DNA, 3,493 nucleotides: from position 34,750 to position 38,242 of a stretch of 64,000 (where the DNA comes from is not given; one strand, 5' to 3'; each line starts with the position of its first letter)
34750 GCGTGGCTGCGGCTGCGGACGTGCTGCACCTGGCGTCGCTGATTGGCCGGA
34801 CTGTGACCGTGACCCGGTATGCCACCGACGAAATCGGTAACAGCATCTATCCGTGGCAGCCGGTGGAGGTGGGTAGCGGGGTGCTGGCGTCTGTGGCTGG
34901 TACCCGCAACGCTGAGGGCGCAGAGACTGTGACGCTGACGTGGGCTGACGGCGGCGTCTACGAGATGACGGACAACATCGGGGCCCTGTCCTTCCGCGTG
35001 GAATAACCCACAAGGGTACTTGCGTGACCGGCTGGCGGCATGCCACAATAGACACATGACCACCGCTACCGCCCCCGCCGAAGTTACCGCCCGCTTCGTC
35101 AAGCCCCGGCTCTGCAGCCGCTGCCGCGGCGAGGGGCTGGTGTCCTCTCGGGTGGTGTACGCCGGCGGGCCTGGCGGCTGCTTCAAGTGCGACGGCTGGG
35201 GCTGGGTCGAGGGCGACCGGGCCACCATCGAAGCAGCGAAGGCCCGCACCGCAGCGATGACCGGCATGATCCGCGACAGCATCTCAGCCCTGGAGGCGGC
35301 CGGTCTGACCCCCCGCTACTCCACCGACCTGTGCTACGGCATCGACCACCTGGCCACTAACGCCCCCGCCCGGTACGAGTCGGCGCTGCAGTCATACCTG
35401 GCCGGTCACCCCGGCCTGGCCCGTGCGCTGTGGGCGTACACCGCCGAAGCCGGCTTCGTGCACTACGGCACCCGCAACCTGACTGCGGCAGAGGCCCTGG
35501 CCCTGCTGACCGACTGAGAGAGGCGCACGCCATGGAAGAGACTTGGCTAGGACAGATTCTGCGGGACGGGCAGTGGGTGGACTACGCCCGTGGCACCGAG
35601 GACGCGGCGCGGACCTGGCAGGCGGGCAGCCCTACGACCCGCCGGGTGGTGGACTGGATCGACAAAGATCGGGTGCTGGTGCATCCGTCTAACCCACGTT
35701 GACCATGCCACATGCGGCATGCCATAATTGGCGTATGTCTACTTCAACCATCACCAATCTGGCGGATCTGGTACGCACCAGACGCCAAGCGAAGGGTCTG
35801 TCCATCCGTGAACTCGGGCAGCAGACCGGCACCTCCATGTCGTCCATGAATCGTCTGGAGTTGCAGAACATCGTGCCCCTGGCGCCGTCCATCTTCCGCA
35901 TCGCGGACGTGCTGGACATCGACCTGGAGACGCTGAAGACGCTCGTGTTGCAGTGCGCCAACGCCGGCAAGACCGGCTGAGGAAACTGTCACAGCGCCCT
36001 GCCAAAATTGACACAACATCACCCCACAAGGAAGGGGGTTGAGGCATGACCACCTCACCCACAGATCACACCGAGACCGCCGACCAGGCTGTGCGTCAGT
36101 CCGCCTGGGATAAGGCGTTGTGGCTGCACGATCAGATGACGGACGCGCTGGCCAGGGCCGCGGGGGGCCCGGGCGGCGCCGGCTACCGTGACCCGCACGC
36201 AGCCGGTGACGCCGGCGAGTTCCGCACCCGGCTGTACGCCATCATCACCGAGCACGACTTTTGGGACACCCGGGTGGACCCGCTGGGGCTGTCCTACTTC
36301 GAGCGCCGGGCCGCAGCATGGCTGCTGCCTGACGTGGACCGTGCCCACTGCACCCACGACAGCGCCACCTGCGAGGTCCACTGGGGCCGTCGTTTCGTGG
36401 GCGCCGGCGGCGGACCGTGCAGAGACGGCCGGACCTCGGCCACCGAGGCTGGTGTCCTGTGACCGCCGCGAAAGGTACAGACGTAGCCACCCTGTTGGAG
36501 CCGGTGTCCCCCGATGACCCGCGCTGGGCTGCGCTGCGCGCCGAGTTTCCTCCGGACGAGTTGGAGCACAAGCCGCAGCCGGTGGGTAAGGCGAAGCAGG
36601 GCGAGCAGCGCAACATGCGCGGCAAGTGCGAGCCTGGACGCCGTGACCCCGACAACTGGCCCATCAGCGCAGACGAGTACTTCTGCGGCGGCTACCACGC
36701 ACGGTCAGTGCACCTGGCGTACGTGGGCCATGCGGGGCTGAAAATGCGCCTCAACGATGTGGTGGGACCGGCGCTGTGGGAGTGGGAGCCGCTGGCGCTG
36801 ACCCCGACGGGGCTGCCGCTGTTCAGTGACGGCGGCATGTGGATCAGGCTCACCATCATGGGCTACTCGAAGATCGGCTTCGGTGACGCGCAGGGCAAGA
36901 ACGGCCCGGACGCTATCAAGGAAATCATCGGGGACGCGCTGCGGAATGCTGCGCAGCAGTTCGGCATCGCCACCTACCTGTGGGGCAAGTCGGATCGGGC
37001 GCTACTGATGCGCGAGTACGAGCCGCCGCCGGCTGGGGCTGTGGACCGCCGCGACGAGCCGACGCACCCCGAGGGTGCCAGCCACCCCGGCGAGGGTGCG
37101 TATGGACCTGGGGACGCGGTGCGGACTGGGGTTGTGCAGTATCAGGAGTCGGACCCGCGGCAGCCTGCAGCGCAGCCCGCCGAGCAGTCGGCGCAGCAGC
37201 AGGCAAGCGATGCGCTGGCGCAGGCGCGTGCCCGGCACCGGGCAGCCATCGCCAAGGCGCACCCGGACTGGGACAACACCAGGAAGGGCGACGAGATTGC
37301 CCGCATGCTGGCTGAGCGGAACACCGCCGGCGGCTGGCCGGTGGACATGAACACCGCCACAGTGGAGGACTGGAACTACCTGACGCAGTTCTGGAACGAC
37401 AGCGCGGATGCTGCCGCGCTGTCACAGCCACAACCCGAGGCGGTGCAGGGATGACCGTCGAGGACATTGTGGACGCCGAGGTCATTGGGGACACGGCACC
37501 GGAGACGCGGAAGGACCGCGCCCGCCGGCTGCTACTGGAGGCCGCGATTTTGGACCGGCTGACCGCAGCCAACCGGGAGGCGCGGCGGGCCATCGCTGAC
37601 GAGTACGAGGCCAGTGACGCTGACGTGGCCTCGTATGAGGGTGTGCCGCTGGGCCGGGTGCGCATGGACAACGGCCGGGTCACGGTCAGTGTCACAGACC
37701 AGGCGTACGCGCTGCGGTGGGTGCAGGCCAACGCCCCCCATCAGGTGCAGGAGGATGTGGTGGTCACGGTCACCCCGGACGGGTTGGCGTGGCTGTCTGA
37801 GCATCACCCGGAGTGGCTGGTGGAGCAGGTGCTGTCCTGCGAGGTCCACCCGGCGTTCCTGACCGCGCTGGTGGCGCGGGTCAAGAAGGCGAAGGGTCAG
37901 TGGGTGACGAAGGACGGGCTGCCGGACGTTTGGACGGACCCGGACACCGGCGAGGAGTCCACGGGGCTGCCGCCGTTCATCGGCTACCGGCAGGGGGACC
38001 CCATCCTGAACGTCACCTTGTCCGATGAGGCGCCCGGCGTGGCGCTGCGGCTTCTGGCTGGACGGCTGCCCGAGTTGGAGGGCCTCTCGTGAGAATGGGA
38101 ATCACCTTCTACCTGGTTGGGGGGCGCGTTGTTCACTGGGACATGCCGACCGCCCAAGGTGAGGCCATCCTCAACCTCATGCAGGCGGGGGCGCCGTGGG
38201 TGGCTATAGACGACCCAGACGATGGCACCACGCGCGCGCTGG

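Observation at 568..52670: Dispersed leaderless-promoter/operator regulon with 11 copies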

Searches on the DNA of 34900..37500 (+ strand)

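Call 6: search_dna_similar(query=window:34900-37500:+, collection=phages, mode=distant, max_rows=15)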
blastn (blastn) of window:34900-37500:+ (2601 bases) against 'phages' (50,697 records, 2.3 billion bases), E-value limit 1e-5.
Records with a match: 8; places in all: 8; records where one place covers at least 80% of the query: 0.
Best place of each record, by identity: 60-80% 8.
By first word of the organism name: Mycobacterium 6; Arthrobacter 2.
By host as written in the record: Mycobacterium smegmatis mc#155 3; Mycobacterium smegmatis mc2 155 3; Arthrobacter globiformis B-2979 2.
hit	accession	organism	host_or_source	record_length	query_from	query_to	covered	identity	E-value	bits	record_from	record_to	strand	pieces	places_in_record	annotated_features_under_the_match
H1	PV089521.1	Arthrobacter phage MrSmee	Arthrobacter globiformis B-2979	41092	1769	2095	13%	71.7%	5e-35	157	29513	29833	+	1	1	48: SSB protein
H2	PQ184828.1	Arthrobacter phage Pitbull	Arthrobacter globiformis B-2979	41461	1769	2095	13%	70.8%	3e-31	143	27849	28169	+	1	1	47: DNA binding protein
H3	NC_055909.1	Mycobacterium phage Plumbus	Mycobacterium smegmatis mc#155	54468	1866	2090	9%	71.4%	1e-17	99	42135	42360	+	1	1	67: single strand annealing protein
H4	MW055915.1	Mycobacterium phage Plumbus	Mycobacterium smegmatis mc#155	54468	1866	2090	9%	71.4%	1e-17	99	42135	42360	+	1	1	67: hypothetical protein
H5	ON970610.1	Mycobacterium phage Beakin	Mycobacterium smegmatis mc#155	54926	1866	2090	9%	71.4%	1e-17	99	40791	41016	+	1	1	65: ssDNA binding protein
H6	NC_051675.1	Mycobacterium phage Krakatau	Mycobacterium smegmatis mc2 155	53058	1875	2090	8%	69.4%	1e-10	76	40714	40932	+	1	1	61: single strand annealing protein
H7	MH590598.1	Mycobacterium phage Krakatau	Mycobacterium smegmatis mc2 155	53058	1875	2090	8%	69.4%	1e-10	76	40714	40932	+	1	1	61: hypothetical protein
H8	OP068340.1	Mycobacterium phage Rita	Mycobacterium smegmatis mc2 155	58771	1866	2065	8%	71.4%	3e-13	85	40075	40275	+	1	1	65: DNA binding protein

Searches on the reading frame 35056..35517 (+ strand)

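Call 10: search_protein_families(library=phrogs, proteins=[window:35056-35517:+], max_evalue=0.01)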
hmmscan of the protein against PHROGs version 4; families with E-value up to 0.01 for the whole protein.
window:35056-35517:+ (153 aa): 2 families
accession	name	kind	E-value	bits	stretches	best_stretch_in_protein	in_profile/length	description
phrog_4095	-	unknown function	5.1e-05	24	1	18-80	35-98/234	-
phrog_4046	-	unknown function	0.0028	18.2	1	18-70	50-99/301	-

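Call 11: search_protein_families(library=pfam, proteins=[window:35056-35517:+], max_evalue=0.01)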
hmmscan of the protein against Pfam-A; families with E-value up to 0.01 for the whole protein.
window:35056-35517:+ (153 aa): 1 family
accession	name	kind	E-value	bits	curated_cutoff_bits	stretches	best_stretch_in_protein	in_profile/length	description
PF25433.1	DUF7895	-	0.00035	21.3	27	0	37-69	9-41/75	Domain of unknown function (DUF7895)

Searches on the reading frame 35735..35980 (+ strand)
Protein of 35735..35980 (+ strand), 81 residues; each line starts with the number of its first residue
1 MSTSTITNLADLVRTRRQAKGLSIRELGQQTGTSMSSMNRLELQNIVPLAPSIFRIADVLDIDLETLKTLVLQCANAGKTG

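Call 10: search_protein_families(library=phrogs, proteins=[window:35735-35980:+], max_evalue=0.01)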
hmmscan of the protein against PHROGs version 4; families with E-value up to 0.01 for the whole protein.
window:35735-35980:+ (81 aa): 11 families
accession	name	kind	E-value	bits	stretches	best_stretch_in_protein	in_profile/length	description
phrog_8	-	transcription regulation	2.6e-06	28.1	1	7-63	75-211/346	transcriptional regulator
phrog_32768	-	unknown function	1.1e-05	25.4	1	5-66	6-68/446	-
phrog_4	-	transcription regulation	2.9e-05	24.2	1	7-69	135-193/400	transcriptional repressor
phrog_1373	-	transcription regulation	0.00011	23.2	1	9-66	64-121/166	transcriptional regulator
phrog_3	-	transcription regulation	0.00015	22.7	1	7-68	87-146/430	transcriptional repressor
phrog_2439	-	transcription regulation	0.00031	20.7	1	12-67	11-66/367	transcriptional regulator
phrog_5823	-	transcription regulation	0.00068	19.9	1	7-68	5-67/404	transcriptional regulator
phrog_9908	-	DNA, RNA and nucleotide metabolism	0.0036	17.5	1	8-63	13-68/282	DNA binding protein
phrog_7241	-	transcription regulation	0.0042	18.1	1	11-67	64-120/122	transcriptional regulator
phrog_2967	-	transcription regulation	0.0072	16.9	1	12-67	14-69/225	transcriptional regulator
phrog_38027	-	transcription regulation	0.0085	17.1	1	10-71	70-131/143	transcriptional repressor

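Call 11: search_protein_families(library=pfam, proteins=[window:35735-35980:+], max_evalue=0.01)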
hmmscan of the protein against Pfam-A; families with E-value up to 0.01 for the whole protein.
window:35735-35980:+ (81 aa): 5 families
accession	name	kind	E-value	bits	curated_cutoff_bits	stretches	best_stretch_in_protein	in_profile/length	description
PF13560.12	HTH_31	-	3.6e-08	34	27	1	9-67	2-61/64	Helix-turn-helix domain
PF01381.28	HTH_3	-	5.3e-06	26.8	23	1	14-66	2-54/55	Helix-turn-helix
PF13443.12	HTH_26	-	0.00089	19.9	22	1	18-68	7-58/63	Cro/C1-type HTH DNA-binding domain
PF12844.13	HTH_19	-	0.0015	18.9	30.2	1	17-71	8-62/64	Helix-turn-helix domain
PF13413.12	HTH_25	-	0.0054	17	24.6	0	14-53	3-42/62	Helix-turn-helix domain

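Call 73: find_homologous_proteins(query=window:35735-35980:+, max_evalue=0.0001)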
Query window:35735-35980:+ (81 aa): 1 proteins with E <= 0.0001 among 2 candidates.
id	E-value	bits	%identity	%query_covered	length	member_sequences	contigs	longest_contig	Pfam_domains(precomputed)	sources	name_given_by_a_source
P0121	1.1e-42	160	100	100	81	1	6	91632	PF01381.29,PF13560.13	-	-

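Call 80: search_protein_representatives(protein=window:35735-35980:+)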
Query: 81 residues. Proteins with E-value up to 0.001 (for the whole library): 321; up to 1e-10: 13; up to 1e-30: 1. The best 150 are listed.
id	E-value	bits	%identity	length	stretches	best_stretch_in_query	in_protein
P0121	3.6e-43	160.1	100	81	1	1-81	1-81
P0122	7.0e-19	83.4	28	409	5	9-79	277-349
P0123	8.8e-19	83.0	32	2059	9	10-64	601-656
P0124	1.6e-15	72.8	30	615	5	8-67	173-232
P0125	2.2e-15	72.3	33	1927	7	14-67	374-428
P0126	5.5e-14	67.9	27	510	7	12-67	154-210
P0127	2.0e-13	66.1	26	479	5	13-66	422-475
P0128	5.4e-13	64.8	31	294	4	4-68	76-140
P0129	6.8e-13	64.4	30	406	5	3-65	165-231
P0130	1.2e-11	60.5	33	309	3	9-68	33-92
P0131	1.5e-11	60.2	30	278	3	9-67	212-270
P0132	1.5e-11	60.2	31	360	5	13-67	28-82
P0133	3.6e-11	59.0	47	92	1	7-78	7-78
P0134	1.4e-10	57.1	27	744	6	15-76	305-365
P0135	2.6e-10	56.3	32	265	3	9-69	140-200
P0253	3.5e-05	40.1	38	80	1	9-74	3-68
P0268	5.1e-05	39.6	40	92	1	10-71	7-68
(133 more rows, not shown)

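Call 82: find_encoding_contigs(protein=P0133, flank=10000, max_places=2)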
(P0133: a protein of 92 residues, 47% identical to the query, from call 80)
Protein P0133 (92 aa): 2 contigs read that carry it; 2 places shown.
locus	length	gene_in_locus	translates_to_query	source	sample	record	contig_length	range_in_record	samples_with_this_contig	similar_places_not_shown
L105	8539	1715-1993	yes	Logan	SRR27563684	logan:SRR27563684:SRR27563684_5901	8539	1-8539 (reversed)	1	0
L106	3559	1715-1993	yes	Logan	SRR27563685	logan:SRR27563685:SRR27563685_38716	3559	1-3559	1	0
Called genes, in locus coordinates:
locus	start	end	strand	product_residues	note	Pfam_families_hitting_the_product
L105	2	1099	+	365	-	?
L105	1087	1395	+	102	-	-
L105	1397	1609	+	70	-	-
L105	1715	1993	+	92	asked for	PF13560:HTH_31 (weak), PF01381:HTH_3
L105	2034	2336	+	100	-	-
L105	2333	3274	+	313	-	PF04098:Rad52_Rad22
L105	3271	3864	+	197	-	-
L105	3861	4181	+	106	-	-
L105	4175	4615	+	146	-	-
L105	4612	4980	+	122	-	-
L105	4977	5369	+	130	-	PF01844:HNH (weak)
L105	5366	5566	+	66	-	-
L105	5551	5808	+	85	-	-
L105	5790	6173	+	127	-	-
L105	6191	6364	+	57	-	-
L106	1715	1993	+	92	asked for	PF13560:HTH_31 (weak), PF01381:HTH_3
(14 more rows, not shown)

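Call 83: find_encoding_contigs(protein=P0268, flank=10000, max_places=2)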
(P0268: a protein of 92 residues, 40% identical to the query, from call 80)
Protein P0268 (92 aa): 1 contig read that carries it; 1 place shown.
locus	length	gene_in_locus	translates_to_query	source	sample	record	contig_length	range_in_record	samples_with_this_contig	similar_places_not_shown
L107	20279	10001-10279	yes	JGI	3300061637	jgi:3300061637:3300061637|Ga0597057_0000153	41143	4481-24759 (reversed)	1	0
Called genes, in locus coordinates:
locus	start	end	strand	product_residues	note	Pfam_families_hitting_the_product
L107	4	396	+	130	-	-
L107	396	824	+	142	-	-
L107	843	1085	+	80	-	-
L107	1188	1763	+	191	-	-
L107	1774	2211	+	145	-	-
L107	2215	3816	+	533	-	-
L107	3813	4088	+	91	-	-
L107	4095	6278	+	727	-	-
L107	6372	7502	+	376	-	-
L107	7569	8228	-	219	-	PF00657:Lipase_GDSL (weak), PF13472:Lipase_GDSL_2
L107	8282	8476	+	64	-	-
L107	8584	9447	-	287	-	PF00589:Phage_integrase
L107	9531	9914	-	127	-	-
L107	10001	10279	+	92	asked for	PF12844:HTH_19, PF13413:HTH_25 (faint), PF13560:HTH_31, PF01381:HTH_3, PF13443:HTH_26, PF00376:MerR (faint)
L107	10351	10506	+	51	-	-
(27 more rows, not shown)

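Call 84: find_encoding_contigs(protein=P0253, flank=10000, max_places=2)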
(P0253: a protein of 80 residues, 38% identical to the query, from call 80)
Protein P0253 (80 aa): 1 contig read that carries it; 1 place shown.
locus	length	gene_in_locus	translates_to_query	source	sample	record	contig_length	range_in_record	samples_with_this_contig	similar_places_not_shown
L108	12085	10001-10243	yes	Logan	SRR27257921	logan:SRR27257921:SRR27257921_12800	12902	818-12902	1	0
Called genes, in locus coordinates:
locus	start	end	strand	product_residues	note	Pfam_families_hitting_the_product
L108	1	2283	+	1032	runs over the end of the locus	?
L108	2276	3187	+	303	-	-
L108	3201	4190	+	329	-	-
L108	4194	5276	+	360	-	-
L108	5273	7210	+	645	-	-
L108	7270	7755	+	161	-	-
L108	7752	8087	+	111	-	-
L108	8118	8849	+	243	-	-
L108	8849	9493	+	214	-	-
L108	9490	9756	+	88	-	-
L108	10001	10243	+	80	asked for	PF13560:HTH_31, PF12844:HTH_19, PF01381:HTH_3, PF13443:HTH_26 (weak)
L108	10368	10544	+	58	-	-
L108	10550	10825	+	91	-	-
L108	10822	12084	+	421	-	?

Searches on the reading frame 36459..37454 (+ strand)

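Call 23: search_protein_families(library=pfam, proteins=[window:36459-37454:+], max_evalue=0.001)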
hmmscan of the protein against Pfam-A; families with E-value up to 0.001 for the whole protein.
window:36459-37454:+ (331 aa): 0 families

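Call 76: search_protein_families(library=phrogs, proteins=[window:36459-37454:+], max_evalue=0.001)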
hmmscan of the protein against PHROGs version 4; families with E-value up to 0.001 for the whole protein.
window:36459-37454:+ (331 aa): 2 families
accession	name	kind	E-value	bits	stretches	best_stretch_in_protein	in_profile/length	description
phrog_3290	-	DNA, RNA and nucleotide metabolism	6.5e-37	128.3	1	21-276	7-171/192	single strand annealing protein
phrog_1097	-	DNA, RNA and nucleotide metabolism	9.5e-06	26.6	1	82-175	32-119/251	Erf-like ssDNA annealing protein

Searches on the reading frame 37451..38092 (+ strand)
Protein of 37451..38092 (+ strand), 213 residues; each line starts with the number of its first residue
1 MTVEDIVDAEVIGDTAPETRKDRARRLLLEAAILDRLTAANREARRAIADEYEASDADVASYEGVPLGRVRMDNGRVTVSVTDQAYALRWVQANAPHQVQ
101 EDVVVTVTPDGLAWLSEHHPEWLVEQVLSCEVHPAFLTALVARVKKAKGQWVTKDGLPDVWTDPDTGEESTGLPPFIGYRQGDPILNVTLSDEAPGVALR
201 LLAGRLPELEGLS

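Call 23: search_protein_families(library=pfam, proteins=[window:37451-38092:+], max_evalue=0.001)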
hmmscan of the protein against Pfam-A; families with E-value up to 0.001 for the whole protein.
window:37451-38092:+ (213 aa): 0 families

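Call 76: search_protein_families(library=phrogs, proteins=[window:37451-38092:+], max_evalue=0.001)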
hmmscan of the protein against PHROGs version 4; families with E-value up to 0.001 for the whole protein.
window:37451-38092:+ (213 aa): 2 families
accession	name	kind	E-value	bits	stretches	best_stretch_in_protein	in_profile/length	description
phrog_5168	-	unknown function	5.3e-09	37.2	1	24-102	5-83/154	-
phrog_11955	-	unknown function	0.00059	20.5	0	14-108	18-119/201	-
